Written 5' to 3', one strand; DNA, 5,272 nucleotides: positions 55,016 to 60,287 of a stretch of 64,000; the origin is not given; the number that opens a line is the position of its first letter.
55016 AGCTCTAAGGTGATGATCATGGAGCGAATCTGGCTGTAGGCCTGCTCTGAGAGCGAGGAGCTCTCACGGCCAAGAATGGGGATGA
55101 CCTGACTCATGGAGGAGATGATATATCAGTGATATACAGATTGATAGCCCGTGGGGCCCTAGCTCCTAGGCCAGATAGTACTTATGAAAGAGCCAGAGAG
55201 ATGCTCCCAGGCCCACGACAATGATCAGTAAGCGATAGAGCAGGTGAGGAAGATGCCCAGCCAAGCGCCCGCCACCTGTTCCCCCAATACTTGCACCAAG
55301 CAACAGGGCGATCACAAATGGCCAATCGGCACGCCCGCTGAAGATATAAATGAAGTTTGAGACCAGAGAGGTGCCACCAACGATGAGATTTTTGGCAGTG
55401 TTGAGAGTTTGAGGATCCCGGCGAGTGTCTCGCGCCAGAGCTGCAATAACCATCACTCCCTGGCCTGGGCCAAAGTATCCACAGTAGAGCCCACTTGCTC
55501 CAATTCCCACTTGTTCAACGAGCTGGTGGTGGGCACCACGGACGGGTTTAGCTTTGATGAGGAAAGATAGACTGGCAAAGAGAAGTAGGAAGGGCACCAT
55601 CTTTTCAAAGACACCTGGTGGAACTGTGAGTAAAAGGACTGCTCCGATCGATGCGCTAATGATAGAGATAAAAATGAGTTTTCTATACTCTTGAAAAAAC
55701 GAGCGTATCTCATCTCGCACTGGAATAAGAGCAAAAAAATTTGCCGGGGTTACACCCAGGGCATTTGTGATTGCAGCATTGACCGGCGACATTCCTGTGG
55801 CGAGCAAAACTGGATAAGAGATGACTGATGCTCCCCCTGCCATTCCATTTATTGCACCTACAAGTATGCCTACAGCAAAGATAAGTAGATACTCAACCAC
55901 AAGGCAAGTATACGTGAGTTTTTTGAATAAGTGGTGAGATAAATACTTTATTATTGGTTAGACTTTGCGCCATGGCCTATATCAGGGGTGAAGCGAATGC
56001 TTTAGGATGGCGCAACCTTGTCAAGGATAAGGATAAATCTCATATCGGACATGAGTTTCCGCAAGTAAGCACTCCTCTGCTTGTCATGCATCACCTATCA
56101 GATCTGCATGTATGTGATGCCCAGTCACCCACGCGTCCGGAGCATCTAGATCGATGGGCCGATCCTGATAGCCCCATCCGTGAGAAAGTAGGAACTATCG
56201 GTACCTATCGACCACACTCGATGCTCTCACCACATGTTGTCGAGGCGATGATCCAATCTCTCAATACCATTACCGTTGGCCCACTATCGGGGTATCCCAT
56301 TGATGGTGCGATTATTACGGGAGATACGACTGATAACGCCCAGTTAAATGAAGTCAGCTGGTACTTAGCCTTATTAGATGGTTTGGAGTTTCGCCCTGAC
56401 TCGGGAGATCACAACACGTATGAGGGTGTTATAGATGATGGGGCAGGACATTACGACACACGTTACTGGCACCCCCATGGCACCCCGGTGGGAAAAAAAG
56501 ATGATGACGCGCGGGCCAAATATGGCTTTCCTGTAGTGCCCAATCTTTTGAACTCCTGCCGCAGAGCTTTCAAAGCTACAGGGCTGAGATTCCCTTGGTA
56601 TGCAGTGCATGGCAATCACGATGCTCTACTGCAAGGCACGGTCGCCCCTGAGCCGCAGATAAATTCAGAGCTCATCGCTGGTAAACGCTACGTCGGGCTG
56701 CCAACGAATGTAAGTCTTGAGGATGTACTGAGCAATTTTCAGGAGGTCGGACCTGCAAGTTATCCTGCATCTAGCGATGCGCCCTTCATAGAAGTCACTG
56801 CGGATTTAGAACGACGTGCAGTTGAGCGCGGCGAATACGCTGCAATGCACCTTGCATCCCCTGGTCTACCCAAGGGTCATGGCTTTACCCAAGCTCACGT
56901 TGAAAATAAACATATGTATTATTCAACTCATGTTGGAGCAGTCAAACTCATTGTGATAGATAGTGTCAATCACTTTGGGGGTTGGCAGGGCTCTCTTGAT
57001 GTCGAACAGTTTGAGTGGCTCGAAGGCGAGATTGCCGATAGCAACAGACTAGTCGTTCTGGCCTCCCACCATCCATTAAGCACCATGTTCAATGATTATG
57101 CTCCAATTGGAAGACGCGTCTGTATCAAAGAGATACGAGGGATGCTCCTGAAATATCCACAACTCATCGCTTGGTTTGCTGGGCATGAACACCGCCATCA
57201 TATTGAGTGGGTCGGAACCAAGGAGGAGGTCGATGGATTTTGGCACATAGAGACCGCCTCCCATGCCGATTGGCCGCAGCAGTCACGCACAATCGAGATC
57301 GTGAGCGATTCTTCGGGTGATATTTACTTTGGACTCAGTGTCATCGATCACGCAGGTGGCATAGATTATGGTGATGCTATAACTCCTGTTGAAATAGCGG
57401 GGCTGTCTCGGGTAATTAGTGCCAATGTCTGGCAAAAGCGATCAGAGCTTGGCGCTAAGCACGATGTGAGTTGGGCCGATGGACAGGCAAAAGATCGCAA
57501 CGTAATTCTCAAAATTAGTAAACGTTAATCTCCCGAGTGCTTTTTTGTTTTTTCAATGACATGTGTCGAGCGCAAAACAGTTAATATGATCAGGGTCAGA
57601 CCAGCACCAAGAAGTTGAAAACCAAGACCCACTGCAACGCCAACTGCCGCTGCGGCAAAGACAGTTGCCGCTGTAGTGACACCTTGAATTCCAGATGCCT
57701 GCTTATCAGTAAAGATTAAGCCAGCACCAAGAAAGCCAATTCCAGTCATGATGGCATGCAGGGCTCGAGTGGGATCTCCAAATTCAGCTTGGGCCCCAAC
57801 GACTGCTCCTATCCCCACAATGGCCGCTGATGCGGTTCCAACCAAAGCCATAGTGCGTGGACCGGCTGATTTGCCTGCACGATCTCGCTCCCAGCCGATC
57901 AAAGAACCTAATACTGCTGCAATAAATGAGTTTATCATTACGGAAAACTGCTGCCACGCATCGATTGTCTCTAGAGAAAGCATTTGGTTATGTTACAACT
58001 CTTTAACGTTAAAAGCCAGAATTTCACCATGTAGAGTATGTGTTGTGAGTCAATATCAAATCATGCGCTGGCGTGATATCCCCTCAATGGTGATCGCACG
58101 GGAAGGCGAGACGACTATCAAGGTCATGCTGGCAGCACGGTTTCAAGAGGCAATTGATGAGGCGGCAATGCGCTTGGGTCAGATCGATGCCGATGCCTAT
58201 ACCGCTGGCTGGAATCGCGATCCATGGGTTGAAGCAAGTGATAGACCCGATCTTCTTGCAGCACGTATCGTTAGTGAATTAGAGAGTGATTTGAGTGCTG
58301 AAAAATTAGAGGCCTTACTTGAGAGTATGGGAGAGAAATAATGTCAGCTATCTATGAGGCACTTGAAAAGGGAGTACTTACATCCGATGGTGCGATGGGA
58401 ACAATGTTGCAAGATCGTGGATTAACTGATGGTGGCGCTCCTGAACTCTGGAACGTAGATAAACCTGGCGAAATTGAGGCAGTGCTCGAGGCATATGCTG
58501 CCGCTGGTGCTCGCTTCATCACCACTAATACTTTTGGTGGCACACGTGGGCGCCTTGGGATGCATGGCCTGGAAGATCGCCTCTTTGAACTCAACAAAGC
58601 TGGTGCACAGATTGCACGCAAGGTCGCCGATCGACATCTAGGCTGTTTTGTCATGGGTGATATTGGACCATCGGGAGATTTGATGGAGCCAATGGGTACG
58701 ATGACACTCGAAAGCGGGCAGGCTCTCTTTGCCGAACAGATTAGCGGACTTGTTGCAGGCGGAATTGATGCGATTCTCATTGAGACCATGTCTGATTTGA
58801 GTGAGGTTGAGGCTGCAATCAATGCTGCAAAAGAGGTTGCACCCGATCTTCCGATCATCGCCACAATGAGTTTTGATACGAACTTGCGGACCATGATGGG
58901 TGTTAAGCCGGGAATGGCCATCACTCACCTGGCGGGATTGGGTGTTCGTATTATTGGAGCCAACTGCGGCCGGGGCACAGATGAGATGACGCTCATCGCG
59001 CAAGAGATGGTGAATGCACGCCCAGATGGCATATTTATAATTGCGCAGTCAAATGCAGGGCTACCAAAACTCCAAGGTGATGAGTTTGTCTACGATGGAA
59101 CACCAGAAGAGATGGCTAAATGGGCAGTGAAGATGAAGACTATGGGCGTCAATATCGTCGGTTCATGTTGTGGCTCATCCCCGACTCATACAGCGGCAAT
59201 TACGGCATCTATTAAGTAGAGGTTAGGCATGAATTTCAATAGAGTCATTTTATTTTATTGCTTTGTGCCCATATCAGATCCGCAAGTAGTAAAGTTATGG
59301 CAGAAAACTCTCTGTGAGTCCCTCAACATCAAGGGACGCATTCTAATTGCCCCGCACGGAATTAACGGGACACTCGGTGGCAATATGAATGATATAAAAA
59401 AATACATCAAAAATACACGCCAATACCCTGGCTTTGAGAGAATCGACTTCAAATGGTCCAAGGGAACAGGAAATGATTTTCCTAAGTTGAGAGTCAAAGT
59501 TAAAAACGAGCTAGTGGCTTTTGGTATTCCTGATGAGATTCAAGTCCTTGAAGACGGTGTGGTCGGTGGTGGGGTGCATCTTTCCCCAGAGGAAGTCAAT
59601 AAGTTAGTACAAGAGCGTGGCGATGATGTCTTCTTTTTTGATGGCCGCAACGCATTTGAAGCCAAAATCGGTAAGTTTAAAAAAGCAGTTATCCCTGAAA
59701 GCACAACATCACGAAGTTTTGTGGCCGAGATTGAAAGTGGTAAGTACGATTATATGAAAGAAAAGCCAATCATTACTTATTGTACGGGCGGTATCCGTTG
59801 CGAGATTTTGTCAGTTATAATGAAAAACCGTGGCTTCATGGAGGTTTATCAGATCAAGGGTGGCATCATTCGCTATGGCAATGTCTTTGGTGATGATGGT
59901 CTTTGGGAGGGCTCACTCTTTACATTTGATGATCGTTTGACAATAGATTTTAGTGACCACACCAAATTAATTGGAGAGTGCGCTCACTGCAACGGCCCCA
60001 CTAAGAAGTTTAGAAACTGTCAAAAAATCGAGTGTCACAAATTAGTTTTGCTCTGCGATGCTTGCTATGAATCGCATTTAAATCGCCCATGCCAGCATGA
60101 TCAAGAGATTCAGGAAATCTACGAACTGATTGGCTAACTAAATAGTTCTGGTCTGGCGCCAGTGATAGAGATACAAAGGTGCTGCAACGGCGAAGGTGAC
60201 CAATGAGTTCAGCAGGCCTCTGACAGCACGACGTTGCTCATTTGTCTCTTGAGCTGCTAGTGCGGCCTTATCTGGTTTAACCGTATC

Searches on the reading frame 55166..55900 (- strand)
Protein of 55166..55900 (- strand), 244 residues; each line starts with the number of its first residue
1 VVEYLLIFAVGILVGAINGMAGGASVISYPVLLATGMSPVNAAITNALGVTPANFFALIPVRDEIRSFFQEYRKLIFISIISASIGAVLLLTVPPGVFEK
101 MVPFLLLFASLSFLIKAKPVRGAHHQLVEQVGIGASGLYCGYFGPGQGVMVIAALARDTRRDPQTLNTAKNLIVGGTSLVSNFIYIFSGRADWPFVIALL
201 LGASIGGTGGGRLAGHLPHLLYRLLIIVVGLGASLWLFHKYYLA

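Call 8: search_protein_families(library=pfam, proteins=[window:55166-55900:-])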
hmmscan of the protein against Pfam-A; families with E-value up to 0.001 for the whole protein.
window:55166-55900:- (244 aa): 1 family
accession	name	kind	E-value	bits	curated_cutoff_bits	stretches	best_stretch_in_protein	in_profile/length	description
PF01925.25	TauE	-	3.1e-33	115.9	32.6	1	7-235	1-235/237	Sulfite exporter TauE/SafE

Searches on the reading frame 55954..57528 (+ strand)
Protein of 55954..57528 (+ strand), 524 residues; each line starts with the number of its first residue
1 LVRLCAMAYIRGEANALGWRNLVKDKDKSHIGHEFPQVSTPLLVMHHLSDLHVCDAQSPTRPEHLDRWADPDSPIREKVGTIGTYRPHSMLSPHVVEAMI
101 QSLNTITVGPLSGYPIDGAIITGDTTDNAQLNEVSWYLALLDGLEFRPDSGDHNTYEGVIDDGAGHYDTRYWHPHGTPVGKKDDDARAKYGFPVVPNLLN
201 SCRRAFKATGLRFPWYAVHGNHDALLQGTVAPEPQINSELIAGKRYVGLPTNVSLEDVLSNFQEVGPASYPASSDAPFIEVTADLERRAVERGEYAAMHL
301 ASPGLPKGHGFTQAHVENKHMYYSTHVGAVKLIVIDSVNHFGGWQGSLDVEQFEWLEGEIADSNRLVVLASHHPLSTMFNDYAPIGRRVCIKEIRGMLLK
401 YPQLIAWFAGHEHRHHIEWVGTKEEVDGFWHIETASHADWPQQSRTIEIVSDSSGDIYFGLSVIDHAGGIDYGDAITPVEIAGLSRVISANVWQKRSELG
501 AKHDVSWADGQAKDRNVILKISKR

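Call 8: search_protein_families(library=pfam, proteins=[window:55954-57528:+])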
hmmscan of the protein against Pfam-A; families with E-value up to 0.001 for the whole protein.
window:55954-57528:+ (524 aa): 1 family
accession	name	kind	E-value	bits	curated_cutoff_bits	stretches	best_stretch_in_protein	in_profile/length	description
PF00149.33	Metallophos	-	2.3e-06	28.6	21.5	1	213-414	61-190/191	Calcineurin-like phosphoesterase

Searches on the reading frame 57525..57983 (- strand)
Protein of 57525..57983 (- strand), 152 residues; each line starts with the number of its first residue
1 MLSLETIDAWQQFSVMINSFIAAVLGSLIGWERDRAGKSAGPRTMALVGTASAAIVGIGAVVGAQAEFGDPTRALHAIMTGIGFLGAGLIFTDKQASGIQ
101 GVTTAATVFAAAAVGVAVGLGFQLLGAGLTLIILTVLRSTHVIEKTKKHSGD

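Call 8: search_protein_families(library=pfam, proteins=[window:57525-57983:-])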
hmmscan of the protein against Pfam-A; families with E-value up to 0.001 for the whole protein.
window:57525-57983:- (152 aa): 1 family
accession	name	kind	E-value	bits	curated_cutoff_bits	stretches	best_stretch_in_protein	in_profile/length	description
PF02308.21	MgtC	-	2.5e-27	96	31.4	1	21-145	3-120/121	MgtC family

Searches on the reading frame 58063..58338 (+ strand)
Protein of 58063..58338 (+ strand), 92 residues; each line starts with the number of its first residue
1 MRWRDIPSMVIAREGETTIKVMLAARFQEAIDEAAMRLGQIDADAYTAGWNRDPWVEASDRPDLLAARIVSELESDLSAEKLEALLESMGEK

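Call 61: search_protein_families(library=pfam, proteins=[window:58063-58338:+], max_evalue=0.1)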
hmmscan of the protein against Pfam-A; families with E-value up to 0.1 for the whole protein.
seq(92 aa): 1 family
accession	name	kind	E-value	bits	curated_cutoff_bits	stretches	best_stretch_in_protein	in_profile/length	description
PF13769.11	Virulence_fact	-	2.7e-14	53.7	25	1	3-85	3-80/81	Virulence factor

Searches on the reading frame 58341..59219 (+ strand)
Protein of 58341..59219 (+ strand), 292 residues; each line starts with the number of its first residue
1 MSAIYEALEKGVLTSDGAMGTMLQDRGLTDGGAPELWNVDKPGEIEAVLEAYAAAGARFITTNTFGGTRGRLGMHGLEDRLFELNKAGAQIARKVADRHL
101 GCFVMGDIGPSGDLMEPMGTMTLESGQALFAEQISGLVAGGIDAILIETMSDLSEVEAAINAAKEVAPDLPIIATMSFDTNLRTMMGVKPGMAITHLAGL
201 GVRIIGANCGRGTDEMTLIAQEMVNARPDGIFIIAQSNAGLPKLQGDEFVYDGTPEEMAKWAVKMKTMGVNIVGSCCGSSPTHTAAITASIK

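Call 8: search_protein_families(library=pfam, proteins=[window:58341-59219:+])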
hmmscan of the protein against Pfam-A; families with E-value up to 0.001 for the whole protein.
window:58341-59219:+ (292 aa): 1 family
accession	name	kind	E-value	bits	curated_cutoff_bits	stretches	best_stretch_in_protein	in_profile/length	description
PF02574.22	S-methyl_trans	-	3.8e-65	221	22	1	15-289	3-281/283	Homocysteine S-methyltransferase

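Call 34: search_protein_families(library=ncbifam, proteins=[window:58341-59219:+])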
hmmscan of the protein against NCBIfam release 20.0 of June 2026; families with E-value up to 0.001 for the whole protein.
window:58341-59219:+ (292 aa): 5 families
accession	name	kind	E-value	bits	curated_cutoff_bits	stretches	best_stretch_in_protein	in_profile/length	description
NF005718.0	PRK07534.1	equivalog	8.6e-81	271.8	338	1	9-291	12-294/337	betaine--homocysteine S-methyltransferase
NF006396.0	PRK08645.1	equivalog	8.5e-74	248.7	453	1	2-291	2-284/611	bifunctional homocysteine S-methyltransferase/methylenetetrahydrofolate reductase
TIGR02082.1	metH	equivalog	9.8e-50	169.2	1010.85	1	9-291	2-312/1182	methionine synthase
NF007024.0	PRK09490.1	equivalog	1.4e-38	132.4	1497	1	3-291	11-329/1234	methionine synthase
NF007020.0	PRK09485.1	equivalog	3.2e-20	72.4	215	1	8-291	8-303/306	homocysteine S-methyltransferase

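Call 35: search_solved_structures(query=window:58341-59219:+, show_alignments=1)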
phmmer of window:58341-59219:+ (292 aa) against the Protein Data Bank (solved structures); distinct sequences matched with E-value up to 0.001: 12.
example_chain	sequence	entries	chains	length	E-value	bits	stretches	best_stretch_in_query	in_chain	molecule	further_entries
8ssc_A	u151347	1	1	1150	3e-48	167.6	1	7-291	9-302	Methionine synthase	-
1q7m_A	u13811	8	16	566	9.4e-48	166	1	6-285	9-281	5-methyltetrahydrofolate S-homocysteine methyltransferase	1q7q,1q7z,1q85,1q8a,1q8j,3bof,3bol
8g3h_A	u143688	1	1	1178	4.9e-47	163.6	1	6-288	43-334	Methionine synthase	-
9cbr_A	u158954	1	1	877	7.6e-46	159.7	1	7-291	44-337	Methionine synthase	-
9cbp_A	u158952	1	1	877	1.4e-44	155.6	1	7-291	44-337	Methionine synthase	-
4ccz_A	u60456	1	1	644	2.8e-27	98.8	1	18-292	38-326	METHIONINE SYNTHASE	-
9ssp_A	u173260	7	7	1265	1.6e-26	96.3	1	18-292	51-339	Methionine synthase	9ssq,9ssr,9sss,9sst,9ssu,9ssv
1lt7_A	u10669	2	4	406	1e-13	54.3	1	4-289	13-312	BETAINE-HOMOCYSTEINE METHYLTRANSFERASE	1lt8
1umy_A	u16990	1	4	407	3.4e-12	49.4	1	5-289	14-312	Betaine--homocysteine S-methyltransferase 1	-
4m3p_A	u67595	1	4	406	4.4e-12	49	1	4-289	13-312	Betaine--homocysteine S-methyltransferase 1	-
8d45_A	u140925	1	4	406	4.4e-12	49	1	4-289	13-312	Betaine--homocysteine S-methyltransferase 1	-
5dml_A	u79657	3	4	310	7.6e-09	38.4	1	10-289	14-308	Homocysteine S-methyltransferase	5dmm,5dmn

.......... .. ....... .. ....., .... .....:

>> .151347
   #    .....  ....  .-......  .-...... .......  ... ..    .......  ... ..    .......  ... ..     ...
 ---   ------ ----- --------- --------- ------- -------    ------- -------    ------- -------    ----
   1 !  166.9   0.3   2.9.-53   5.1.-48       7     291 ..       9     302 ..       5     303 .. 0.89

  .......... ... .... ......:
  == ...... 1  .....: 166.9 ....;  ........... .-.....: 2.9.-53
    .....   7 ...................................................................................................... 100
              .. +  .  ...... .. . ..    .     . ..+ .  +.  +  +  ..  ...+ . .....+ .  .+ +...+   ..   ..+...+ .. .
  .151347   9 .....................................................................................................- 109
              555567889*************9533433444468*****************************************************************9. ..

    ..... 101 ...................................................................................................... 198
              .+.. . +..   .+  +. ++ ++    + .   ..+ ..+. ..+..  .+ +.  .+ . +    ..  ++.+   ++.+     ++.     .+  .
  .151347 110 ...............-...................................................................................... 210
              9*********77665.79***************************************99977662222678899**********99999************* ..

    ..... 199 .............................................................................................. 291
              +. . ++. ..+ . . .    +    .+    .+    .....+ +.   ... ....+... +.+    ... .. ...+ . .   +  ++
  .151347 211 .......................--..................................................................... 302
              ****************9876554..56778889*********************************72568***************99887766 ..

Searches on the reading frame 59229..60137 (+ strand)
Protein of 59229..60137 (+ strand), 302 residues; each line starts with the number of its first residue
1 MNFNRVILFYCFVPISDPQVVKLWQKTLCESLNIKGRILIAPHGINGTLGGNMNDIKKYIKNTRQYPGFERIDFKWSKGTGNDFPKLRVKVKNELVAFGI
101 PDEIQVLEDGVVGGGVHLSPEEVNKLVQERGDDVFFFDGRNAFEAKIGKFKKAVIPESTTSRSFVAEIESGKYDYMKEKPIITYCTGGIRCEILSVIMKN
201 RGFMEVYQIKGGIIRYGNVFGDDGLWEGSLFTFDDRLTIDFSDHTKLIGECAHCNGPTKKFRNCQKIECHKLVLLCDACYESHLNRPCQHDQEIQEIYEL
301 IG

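Call 8: search_protein_families(library=pfam, proteins=[window:59229-60137:+])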
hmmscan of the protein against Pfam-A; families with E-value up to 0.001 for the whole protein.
window:59229-60137:+ (302 aa): 3 families
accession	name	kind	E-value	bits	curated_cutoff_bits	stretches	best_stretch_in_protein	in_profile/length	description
PF17773.7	UPF0176_N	-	1e-24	87.1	26.2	1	5-94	2-91/92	UPF0176 acylphosphatase like domain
PF12368.13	Rhodanese_C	-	2.8e-15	56.8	26.9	1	227-289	1-62/66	Rhodanase C-terminal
PF00581.25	Rhodanese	-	2.2e-05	25.3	22.2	1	119-213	1-96/102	Rhodanese-like domain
